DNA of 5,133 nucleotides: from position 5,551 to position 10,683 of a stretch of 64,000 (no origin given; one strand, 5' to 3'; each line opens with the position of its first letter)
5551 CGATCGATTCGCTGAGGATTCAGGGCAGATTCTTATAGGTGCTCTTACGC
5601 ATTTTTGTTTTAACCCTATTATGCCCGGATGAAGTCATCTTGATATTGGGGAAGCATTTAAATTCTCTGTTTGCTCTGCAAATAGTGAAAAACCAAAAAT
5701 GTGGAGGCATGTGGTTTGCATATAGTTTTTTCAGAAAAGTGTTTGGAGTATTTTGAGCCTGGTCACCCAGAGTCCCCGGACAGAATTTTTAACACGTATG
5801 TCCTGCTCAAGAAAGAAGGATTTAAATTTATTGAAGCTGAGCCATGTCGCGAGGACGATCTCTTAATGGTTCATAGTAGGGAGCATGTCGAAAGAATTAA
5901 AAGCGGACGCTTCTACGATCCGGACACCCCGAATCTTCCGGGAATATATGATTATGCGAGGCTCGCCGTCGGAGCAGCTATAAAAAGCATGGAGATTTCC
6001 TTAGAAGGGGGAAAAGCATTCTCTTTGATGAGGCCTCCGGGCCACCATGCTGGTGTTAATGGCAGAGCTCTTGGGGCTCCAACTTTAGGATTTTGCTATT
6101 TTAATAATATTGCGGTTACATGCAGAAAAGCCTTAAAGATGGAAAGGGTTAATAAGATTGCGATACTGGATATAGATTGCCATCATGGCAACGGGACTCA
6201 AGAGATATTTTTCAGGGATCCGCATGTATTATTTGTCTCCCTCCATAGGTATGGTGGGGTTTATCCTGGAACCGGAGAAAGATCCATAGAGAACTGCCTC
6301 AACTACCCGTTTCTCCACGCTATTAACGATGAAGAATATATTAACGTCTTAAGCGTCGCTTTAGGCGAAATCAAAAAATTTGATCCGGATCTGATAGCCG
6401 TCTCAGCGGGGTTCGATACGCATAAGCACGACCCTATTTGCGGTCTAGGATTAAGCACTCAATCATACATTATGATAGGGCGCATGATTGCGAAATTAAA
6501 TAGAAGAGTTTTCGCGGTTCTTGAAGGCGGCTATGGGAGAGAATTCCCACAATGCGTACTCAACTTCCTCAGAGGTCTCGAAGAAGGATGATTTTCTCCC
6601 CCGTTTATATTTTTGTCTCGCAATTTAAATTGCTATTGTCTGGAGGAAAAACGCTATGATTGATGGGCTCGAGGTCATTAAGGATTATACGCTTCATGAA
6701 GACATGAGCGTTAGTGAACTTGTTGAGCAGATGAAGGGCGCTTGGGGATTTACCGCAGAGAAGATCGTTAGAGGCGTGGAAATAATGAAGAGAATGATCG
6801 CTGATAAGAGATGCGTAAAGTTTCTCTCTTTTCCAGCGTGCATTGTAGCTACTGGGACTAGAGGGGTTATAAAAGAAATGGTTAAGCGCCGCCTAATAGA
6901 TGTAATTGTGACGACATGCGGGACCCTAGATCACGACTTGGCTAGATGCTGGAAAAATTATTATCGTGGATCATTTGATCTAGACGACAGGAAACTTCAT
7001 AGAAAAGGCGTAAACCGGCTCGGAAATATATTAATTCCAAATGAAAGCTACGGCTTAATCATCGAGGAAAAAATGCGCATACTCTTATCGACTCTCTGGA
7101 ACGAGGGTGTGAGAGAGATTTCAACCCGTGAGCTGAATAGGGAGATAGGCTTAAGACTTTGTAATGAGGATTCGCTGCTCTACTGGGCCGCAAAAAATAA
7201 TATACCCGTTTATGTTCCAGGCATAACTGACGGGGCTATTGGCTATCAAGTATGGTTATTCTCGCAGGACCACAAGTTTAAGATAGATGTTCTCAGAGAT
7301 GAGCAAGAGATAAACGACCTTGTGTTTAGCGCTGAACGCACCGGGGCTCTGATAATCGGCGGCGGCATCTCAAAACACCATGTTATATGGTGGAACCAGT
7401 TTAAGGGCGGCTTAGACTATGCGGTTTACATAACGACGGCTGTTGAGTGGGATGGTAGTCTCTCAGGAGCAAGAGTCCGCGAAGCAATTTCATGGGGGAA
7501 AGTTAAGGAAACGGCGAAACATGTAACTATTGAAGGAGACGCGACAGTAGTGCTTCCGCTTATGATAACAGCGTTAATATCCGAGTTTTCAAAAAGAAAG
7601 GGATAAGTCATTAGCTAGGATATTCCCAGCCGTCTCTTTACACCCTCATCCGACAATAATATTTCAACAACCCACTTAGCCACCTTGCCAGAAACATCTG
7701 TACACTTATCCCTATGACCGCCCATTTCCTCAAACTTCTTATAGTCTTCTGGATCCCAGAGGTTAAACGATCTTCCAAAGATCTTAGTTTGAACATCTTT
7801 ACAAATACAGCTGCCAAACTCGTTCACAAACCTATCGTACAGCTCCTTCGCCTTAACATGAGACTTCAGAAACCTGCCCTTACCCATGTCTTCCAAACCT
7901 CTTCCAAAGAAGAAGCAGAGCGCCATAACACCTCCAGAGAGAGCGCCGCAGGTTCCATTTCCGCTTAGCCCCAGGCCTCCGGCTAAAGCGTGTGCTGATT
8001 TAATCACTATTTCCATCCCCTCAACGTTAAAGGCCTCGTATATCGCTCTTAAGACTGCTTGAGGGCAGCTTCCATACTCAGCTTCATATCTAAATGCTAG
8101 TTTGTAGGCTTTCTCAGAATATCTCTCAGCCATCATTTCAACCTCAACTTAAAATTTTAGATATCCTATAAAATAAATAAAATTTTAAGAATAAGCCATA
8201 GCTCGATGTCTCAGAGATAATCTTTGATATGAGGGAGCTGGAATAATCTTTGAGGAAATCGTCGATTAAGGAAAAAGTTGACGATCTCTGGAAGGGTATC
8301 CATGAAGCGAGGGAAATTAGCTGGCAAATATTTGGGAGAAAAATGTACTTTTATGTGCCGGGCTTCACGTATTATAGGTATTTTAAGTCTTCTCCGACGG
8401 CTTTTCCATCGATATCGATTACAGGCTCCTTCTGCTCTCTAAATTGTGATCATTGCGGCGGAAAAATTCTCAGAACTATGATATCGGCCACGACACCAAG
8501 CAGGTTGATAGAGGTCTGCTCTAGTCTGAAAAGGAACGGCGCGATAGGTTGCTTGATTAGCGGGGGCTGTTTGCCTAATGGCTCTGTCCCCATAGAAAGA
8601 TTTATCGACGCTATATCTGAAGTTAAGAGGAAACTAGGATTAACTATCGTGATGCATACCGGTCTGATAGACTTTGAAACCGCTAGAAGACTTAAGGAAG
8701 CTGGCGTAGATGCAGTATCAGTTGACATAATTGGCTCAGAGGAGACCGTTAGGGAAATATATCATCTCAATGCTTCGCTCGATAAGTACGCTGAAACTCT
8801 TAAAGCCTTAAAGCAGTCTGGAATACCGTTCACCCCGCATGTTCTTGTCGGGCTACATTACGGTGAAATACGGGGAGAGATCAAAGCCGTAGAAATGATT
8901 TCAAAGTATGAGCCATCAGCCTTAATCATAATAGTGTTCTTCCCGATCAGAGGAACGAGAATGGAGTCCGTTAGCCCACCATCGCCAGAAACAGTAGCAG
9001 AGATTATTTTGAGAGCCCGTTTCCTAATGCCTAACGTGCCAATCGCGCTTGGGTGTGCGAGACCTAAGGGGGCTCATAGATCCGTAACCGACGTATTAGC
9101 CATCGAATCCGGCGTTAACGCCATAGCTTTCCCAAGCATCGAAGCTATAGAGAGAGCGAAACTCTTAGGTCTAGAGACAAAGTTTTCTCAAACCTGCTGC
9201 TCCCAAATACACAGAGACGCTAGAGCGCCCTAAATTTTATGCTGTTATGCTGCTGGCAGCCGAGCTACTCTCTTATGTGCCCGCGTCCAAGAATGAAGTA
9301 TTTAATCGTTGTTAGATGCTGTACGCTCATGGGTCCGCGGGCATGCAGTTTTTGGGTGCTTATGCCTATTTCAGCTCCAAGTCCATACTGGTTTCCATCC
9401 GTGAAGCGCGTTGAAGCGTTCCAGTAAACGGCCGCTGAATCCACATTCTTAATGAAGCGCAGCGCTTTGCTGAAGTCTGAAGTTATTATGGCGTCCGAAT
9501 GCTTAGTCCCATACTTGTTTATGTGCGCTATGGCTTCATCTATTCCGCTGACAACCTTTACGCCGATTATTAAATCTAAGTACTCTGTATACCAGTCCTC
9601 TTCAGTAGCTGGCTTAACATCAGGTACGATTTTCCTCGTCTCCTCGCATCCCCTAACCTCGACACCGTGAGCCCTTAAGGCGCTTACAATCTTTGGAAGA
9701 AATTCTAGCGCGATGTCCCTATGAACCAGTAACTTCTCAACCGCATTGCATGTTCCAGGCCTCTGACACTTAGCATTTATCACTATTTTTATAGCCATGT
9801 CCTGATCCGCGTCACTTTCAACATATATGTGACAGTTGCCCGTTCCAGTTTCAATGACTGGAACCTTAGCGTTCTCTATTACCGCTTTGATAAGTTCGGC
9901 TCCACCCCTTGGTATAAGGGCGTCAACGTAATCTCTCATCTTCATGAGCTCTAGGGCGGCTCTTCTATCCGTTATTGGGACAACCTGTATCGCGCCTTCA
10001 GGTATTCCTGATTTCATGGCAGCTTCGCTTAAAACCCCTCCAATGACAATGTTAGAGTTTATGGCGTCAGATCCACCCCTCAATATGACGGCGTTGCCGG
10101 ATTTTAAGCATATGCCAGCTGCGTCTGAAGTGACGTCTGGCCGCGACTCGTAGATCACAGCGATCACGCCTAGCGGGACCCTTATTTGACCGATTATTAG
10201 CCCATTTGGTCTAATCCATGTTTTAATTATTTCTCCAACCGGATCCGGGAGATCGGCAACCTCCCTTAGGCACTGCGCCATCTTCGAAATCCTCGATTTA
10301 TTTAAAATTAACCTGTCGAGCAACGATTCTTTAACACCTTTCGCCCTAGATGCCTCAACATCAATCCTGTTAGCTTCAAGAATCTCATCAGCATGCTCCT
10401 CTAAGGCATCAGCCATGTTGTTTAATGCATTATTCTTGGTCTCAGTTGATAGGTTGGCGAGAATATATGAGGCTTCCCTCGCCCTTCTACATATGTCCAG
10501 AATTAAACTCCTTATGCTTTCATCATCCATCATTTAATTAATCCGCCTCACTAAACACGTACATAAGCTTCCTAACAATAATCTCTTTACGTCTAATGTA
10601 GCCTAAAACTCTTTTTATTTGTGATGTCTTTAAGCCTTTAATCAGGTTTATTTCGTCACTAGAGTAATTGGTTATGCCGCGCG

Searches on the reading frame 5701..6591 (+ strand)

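Call 36: search_protein_families(library=ncbifam, proteins=[window:5701-6591:+], max_evalue=0.00001)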
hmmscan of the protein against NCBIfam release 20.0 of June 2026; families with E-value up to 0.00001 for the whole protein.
window:5701-6591:+ (296 aa): 0 families

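Call 60: search_protein_families(library=pfam, proteins=[window:5701-6591:+], max_evalue=0.001)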
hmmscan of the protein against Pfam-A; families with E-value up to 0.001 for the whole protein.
window:5701-6591:+ (296 aa): 1 family
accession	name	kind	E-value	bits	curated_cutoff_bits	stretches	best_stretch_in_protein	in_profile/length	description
PF00850.24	Hist_deacetyl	-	8.8e-67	226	27.9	1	22-287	1-292/298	Histone deacetylase domain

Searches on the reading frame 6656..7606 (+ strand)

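Call 35: search_protein_families(library=pfam, proteins=[window:6656-7606:+], max_evalue=0.001)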
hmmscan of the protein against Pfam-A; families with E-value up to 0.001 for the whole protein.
window:6656-7606:+ (316 aa): 1 family
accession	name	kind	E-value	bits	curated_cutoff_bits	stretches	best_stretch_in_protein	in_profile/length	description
PF01916.23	DS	-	4.4e-111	371.2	27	1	21-306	1-287/288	Deoxyhypusine synthase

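Call 36: search_protein_families(library=ncbifam, proteins=[window:6656-7606:+], max_evalue=0.00001)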
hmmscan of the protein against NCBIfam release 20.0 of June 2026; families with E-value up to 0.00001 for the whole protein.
window:6656-7606:+ (316 aa): 7 families
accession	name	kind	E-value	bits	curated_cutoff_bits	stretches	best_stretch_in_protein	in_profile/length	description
NF002294.1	PRK01221.1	equivalog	4.5e-137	456.4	350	1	8-306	1-299/300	deoxyhypusine synthase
TIGR00321.1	dhys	equivalog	5e-90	301.9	304.25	1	9-308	3-300/301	deoxyhypusine synthase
NF003052.1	PRK03971.1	equivalog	3.8e-82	276.3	380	1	7-306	19-331/334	deoxyhypusine synthase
NF002630.0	PRK02301.1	equivalog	3.3e-75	253.3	364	1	7-312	13-316/318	deoxyhypusine synthase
NF002006.0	PRK00805.1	equivalog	4.5e-56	190.1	434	1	15-315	17-326/338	deoxyhypusine synthase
NF002699.1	PRK02492.1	equivalog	8.5e-40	136.6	500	1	16-306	15-318/338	1,9-bis(guanidino)-5-aza-nonane synthase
NF001980.1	PRK00770.1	equivalog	3.5e-39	134.9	450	1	9-315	2-328/350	homospermidine biosynthesis protein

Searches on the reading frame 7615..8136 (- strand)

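Call 35: search_protein_families(library=pfam, proteins=[window:7615-8136:-], max_evalue=0.001)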
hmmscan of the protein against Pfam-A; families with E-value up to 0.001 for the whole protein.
window:7615-8136:- (173 aa): 1 family
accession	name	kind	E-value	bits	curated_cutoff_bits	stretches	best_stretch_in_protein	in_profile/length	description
PF09719.15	C_GCAxxG_C_C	-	1.6e-19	70.6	27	1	23-159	2-118/118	Putative redox-active protein (C_GCAxxG_C_C)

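Call 36: search_protein_families(library=ncbifam, proteins=[window:7615-8136:-], max_evalue=0.00001)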
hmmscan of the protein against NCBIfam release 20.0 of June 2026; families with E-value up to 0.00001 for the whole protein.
window:7615-8136:- (173 aa): 3 families
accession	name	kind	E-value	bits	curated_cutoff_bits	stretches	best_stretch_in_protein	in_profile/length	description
NF045501.1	HUGP_GUXX-star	exception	4.1e-16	59.2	325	1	23-149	23-144/236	HUGP/GUXX-star fusion selenoprotein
TIGR01909.1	C_GCAxxG_C_C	subfamily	8.8e-16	58.1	47.4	1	23-151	2-111/120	C-GCAxxG-C-C family (seleno)protein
NF045669.1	DVU1555_fam_CGA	exception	7.6e-10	38.7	103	1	22-118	14-110/140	DVU_1555 family C-GCAxxG-C-C protein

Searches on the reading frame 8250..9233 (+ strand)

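Call 35: search_protein_families(library=pfam, proteins=[window:8250-9233:+], max_evalue=0.001)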
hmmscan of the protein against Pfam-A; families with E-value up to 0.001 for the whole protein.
window:8250-9233:+ (327 aa): 1 family
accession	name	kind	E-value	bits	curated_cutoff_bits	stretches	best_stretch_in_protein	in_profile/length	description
PF04055.27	Radical_SAM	-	8.2e-17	62.3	29.5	1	57-203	2-152/166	Radical SAM superfamily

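Call 36: search_protein_families(library=ncbifam, proteins=[window:8250-9233:+], max_evalue=0.00001)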
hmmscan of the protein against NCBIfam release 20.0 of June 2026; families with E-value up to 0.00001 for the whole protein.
window:8250-9233:+ (327 aa): 7 families
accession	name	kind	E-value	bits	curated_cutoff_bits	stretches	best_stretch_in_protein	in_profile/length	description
NF053742.1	LipS1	equivalog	9.7e-78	261.4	230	1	49-317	4-268/268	LipS1 family lipoyl synthase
TIGR00433.2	bioB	equivalog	8e-19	68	225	1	56-292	45-281/307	biotin synthase BioB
TIGR03910.1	pyrrolys_PylB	equivalog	1.4e-11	43.9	348.2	1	60-265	64-273/347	methylornithine synthase PylB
TIGR02495.1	NrdG2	equivalog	4.3e-10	39.2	131.15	1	61-195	25-158/193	anaerobic ribonucleoside-triphosphate reductase activating protein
NF045502.1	variant_rSAM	domain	1.9e-08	33.6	125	1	61-160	148-252/357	radical SAM protein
NF053743.1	LipS2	equivalog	6.2e-08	32.4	270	1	116-249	90-221/292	LipS2 family lipoyl synthase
TIGR04103.1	rSAM_nif11_3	equivalog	7.4e-08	31.4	725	1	62-195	15-145/412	nif11-class peptide radical SAM maturase 3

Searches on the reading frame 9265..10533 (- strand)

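Call 35: search_protein_families(library=pfam, proteins=[window:9265-10533:-], max_evalue=0.001)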
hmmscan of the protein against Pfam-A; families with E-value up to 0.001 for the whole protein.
window:9265-10533:- (422 aa): 1 family
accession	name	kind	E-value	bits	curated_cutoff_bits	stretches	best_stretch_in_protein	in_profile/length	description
PF00171.27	Aldedh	-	5.6e-26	91.5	23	2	13-290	33-297/461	Aldehyde dehydrogenase family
